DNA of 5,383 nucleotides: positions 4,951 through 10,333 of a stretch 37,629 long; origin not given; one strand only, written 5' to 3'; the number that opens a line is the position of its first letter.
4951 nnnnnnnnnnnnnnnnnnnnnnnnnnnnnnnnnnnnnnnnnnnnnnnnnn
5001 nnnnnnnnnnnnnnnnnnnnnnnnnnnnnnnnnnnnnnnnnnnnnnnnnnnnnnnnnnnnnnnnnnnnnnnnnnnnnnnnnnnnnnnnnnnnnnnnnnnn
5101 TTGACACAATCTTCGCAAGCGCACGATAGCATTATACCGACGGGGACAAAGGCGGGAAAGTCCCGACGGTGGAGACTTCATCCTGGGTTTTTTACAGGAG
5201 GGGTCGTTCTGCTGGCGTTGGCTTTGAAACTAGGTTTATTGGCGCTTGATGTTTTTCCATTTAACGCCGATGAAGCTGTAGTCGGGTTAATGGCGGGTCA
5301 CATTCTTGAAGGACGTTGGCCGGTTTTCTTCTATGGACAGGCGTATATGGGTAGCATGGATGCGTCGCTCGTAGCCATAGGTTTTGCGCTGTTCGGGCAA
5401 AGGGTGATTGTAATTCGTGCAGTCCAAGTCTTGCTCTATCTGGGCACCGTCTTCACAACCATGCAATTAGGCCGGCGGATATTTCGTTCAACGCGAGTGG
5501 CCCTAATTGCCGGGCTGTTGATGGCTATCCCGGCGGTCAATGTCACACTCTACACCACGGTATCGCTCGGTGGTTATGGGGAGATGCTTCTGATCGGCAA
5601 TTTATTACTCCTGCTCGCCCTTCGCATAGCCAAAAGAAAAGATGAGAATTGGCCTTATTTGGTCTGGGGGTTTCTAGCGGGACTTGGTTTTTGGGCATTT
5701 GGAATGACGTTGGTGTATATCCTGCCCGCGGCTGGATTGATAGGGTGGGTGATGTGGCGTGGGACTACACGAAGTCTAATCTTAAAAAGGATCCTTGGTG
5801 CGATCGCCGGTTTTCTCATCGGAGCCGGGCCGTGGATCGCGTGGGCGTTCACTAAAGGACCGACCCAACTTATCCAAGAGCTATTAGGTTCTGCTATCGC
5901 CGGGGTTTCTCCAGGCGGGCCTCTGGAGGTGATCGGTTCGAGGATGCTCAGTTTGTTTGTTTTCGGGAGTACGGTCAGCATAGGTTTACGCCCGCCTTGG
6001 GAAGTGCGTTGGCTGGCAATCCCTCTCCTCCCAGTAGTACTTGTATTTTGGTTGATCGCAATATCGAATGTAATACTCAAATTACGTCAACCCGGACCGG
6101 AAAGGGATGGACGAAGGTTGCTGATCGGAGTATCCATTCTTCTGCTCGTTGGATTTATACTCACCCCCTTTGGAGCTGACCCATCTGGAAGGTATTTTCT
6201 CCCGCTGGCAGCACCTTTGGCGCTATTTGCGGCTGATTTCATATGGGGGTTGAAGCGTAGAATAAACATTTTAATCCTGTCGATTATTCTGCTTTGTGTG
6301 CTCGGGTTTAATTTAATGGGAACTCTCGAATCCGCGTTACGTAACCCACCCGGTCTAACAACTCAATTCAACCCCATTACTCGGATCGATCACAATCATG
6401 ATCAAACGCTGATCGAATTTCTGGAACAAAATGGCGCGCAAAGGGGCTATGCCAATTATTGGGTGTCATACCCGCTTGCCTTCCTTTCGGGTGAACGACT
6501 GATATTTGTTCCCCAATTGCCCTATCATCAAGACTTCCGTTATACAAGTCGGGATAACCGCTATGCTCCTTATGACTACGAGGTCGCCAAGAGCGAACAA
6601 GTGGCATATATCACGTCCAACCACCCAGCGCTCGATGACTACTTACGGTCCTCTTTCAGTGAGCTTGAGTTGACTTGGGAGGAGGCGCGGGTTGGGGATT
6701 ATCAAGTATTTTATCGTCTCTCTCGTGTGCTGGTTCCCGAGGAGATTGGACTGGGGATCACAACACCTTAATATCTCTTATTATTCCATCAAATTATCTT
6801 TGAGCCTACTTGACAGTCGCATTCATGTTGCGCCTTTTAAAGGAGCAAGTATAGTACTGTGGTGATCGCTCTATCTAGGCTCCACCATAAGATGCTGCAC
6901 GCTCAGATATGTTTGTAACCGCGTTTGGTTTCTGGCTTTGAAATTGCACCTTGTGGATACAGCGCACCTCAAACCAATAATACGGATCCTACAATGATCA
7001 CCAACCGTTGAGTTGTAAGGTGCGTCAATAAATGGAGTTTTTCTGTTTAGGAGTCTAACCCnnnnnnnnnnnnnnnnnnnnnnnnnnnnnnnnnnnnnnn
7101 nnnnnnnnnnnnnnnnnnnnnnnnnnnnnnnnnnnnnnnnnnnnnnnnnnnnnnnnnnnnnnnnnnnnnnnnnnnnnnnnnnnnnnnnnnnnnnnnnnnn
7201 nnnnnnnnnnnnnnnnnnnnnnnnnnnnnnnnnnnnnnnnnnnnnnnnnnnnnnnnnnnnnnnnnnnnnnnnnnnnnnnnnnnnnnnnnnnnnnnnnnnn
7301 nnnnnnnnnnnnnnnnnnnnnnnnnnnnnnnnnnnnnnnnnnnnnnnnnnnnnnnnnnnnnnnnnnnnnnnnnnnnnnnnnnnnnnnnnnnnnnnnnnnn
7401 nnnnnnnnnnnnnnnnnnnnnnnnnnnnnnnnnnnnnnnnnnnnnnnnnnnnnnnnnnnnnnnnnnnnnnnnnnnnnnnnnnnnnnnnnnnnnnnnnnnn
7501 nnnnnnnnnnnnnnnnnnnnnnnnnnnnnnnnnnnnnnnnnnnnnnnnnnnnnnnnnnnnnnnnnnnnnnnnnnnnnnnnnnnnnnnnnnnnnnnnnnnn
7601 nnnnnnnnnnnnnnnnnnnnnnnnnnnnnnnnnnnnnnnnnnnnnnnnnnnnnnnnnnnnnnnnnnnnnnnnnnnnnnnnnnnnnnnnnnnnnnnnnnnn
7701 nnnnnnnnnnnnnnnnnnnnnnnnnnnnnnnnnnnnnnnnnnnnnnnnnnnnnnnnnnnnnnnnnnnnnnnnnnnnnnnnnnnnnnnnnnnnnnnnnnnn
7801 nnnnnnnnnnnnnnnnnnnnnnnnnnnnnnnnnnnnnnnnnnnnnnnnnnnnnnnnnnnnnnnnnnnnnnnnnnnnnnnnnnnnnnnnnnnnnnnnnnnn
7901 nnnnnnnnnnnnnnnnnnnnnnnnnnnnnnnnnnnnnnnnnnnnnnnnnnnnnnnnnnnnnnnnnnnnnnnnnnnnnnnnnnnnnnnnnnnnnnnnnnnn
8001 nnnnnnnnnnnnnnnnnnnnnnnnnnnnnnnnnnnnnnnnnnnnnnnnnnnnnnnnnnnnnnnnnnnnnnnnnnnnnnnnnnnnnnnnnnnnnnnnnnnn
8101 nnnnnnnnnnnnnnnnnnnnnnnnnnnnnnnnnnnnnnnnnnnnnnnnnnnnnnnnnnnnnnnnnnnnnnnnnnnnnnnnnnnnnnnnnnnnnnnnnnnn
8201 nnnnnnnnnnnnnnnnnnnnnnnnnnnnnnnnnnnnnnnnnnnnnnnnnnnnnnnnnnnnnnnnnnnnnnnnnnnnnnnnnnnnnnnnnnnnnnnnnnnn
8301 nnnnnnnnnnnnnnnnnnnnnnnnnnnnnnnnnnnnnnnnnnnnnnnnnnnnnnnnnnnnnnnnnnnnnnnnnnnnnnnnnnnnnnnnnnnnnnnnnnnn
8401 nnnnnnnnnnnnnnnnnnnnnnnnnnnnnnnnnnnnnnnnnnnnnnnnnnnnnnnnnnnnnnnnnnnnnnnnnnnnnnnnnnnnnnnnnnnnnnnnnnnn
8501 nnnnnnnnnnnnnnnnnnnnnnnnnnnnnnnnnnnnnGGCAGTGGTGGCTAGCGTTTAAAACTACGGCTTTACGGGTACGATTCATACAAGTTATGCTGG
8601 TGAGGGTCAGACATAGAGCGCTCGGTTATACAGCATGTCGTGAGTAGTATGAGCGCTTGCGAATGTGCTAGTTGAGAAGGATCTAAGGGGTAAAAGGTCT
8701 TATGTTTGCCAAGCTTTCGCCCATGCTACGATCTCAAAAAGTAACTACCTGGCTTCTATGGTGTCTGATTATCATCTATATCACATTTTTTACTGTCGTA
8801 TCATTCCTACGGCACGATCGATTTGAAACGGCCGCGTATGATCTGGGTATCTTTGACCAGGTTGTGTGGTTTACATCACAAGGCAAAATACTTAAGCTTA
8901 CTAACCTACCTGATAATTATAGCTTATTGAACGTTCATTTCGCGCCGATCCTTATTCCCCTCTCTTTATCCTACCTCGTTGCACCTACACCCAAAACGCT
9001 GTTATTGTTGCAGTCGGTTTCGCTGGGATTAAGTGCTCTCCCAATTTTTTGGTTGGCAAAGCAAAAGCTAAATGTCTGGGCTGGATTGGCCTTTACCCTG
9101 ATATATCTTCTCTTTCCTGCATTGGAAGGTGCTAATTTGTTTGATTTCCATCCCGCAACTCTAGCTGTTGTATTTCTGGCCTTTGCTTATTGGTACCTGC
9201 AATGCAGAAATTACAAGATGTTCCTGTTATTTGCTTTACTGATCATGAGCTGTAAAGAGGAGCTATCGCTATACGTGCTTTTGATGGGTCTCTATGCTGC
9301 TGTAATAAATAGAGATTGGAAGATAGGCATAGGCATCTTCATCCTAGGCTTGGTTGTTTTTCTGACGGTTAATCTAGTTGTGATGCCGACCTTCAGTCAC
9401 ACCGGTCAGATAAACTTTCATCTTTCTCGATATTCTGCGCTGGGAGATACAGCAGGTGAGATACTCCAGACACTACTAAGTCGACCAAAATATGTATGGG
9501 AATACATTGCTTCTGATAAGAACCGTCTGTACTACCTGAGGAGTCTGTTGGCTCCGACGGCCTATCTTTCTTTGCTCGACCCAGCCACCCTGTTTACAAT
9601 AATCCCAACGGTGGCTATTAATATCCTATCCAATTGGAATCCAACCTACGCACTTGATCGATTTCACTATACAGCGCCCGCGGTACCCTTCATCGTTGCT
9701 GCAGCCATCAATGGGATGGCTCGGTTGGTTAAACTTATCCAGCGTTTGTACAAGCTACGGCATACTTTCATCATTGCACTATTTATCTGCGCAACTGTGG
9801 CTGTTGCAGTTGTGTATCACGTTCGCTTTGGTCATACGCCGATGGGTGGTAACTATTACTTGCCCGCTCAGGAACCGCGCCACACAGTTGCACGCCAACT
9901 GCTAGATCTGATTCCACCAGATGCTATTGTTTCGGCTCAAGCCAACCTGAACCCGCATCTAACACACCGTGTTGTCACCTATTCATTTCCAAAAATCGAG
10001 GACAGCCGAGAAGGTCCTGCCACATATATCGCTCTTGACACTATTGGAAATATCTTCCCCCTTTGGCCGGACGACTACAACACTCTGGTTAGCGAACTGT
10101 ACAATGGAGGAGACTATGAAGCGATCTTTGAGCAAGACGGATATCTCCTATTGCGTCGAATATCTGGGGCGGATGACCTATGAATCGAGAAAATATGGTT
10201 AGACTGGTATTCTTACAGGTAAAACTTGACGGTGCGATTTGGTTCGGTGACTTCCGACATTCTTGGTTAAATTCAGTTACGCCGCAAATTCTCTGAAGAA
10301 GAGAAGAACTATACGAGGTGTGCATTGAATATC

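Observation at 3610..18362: Nine back-to-back GT-C-like membrane proteins with no partner enzymes: candidate extracytoplasmic glycan-building system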

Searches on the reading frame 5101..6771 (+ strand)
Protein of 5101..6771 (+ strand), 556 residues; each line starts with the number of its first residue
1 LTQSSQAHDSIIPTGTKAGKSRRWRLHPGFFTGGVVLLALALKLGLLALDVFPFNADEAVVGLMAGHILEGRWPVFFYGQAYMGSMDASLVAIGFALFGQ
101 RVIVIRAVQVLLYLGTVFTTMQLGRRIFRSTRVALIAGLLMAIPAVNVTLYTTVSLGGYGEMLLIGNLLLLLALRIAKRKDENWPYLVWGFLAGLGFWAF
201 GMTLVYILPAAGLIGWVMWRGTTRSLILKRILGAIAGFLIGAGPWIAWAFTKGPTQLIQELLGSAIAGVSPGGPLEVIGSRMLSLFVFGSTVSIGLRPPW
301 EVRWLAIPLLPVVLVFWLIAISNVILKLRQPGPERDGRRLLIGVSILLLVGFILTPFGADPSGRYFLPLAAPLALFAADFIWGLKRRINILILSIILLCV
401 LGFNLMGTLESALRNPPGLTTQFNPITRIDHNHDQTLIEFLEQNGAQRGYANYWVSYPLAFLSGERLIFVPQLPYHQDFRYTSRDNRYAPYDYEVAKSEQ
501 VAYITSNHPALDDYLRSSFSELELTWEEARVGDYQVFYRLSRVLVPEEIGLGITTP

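Call 3: search_protein_families(library=pfam, proteins=[window:5101-6771:+], max_evalue=0.01)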
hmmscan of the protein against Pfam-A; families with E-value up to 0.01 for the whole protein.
window:5101-6771:+ (556 aa): 1 family
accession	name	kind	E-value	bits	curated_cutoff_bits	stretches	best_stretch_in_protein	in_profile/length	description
PF13231.12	PMT_2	-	4.9e-07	30.5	26.1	1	90-248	9-160/160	Dolichyl-phosphate-mannose-protein mannosyltransferase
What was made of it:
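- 5101..6771 (+): GTC2: PMT_2-type (GT39/GT83-like) GT-C glycosyltransferase. The true start may be downstream of the maximal ORF. PMT_2 at 30.5 bits against a cut-off of 26.1 (call 3).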

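Call 7: search_protein_families(library=ncbifam, proteins=[window:5101-6771:+], max_evalue=0.1)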
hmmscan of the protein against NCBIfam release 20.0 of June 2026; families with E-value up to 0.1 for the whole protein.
window:5101-6771:+ (556 aa): 3 families
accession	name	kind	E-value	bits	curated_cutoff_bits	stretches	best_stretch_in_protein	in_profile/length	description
NF058602.1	PrMnsylTfPmt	equivalog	0.0004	19.3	800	1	86-146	102-162/530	protein O-mannosyltransferase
NF009784.2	PRK13279.1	equivalog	0.0026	16.4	567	1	90-246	68-223/539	lipid IV(A) 4-amino-4-deoxy-L-arabinosyltransferase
TIGR03663.1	TIGR03663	subfamily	0.012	14.7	126.25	1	35-145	5-111/435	flippase activity-associated protein Agl23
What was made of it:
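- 5101..6771 (+): Weak PMT/ArnT NCBIfam hits (call 7).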

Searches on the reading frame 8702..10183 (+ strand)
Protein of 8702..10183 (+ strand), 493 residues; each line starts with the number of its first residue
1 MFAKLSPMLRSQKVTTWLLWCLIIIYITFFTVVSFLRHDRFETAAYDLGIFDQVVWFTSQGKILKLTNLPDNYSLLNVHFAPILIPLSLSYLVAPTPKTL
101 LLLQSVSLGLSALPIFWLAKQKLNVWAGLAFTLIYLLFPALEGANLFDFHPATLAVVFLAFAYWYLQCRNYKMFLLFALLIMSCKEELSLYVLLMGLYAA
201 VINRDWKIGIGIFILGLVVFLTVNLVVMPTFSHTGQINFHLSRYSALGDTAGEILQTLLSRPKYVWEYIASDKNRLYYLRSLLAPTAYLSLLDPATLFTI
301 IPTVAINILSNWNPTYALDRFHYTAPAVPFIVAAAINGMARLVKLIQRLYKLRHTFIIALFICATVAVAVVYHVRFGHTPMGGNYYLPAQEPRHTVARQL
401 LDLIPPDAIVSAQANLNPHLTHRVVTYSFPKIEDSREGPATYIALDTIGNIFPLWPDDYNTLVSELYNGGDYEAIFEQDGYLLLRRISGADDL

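Call 3: search_protein_families(library=pfam, proteins=[window:8702-10183:+], max_evalue=0.01)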
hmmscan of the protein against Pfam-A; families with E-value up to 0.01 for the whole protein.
window:8702-10183:+ (493 aa): 1 family
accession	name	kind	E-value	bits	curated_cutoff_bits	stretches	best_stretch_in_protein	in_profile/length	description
PF09852.15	DUF2079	-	3.6e-76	257.5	28.2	1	37-483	1-459/459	Predicted membrane protein (DUF2079)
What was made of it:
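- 8702..10183 (+): GTC4: DUF2079 membrane protein, probably GT-C. An accessory gene sitting in the variable slot of the cluster. DUF2079 at E=3.6e-76 (call 3).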

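Call 7: search_protein_families(library=ncbifam, proteins=[window:8702-10183:+], max_evalue=0.1)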
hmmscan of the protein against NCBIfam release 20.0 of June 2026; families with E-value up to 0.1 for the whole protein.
window:8702-10183:+ (493 aa): 0 families

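Call 12: search_solved_structures(query=window:8702-10183:+, max_evalue=1)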
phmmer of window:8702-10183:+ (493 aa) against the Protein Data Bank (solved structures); distinct sequences matched with E-value up to 1: 0.

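Call 49: find_homologous_proteins(query=window:8702-10183:+, max_evalue=0.001)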
Query window:8702-10183:+ (493 aa): 284 proteins with E <= 0.001 among 8000 candidates; the best 120 are listed.
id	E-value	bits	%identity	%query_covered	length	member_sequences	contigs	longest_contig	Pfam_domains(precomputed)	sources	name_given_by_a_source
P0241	0.0e+0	1045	95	100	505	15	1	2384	PF09852.16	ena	-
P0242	4.1e-146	506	49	96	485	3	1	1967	PF09852.16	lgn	-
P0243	6.1e-145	502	49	96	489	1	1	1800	PF09852.16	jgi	-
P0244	1.5e-143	497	50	95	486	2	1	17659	PF09852.16,PF13231.13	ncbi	-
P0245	2.0e-141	490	49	95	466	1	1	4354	PF09852.16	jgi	jgi:uncharacterized membrane protein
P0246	3.6e-141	490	48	96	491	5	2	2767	PF09852.16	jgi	jgi:uncharacterized membrane protein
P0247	1.3e-140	488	48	97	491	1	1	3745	PF09852.16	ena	-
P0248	6.2e-137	476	49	96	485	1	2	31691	PF09852.16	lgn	-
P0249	1.9e-136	474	48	94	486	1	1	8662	PF09852.16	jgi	jgi:uncharacterized membrane protein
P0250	2.9e-136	473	48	94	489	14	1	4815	PF09852.16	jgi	jgi:uncharacterized membrane protein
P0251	3.0e-136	473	48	95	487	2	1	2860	PF09852.16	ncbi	-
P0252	3.1e-136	473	50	95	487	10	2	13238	PF09852.16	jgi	jgi:uncharacterized membrane protein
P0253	6.7e-136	472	48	94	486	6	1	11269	PF09852.16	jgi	jgi:uncharacterized membrane protein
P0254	4.0e-135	470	49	95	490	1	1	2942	PF09852.16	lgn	-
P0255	1.1e-134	468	49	95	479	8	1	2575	PF09852.16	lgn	-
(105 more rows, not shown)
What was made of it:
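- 8702..10183 (+): Homologue identity drops from 95% straight to 50% (call 49).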

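Call 52: search_solved_structures(query=A5, max_evalue=10)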
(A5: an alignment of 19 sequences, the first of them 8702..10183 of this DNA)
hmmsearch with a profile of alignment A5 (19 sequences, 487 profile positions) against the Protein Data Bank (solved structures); distinct sequences matched with E-value up to 10: 0.
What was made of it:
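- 8702..10183 (+): No PDB sequence match (calls 12, 52).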

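Call 55: search_protein_families(library=pfam, alignment_id=A5, max_evalue=1)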
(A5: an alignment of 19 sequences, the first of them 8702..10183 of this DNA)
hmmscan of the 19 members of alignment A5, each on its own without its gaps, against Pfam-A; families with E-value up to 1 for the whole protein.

A. member 1, window:8702-10183:+ (493 aa): 1 family
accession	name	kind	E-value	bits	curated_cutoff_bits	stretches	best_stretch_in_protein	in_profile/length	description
PF09852.15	DUF2079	-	3.6e-76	257.5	28.2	1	37-483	1-459/459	Predicted membrane protein (DUF2079)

B. families by the number of members that match (of 19 scanned): 14 families
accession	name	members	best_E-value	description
PF09852.15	DUF2079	19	5.8e-79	Predicted membrane protein (DUF2079)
PF13231.12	PMT_2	3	3.3e-07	Dolichyl-phosphate-mannose-protein mannosyltransferase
PF14897.12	EpsG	3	0.0022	EpsG family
PF19540.4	DUF6064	1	0.032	Family of unknown function (DUF6064)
PF18422.6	TNFR_16_TM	1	0.052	Tumor necrosis factor receptor member 16 trans-membrane domain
PF20082.4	DUF6476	1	0.082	Family of unknown function (DUF6476)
PF07178.16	TraL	1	0.15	TraL protein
PF21911.1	PG_1098_N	1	0.21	N-terminal domain in putative methyltransferase PG_1098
PF02588.21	YitT_membrane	1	0.25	Uncharacterised 5xTM membrane BCR, YitT family COG1284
PF10131.15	PTPS_related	1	0.26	6-pyruvoyl-tetrahydropterin synthase related domain; membrane protein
PF09489.15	CbtB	1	0.32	Probable cobalt transporter subunit (CbtB)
PF19706.4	DUF6203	1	0.52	Family of unknown function (DUF6203)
PF13179.11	DUF4006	1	0.59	Family of unknown function (DUF4006)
PF17272.7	DUF5337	1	0.91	Family of unknown function (DUF5337)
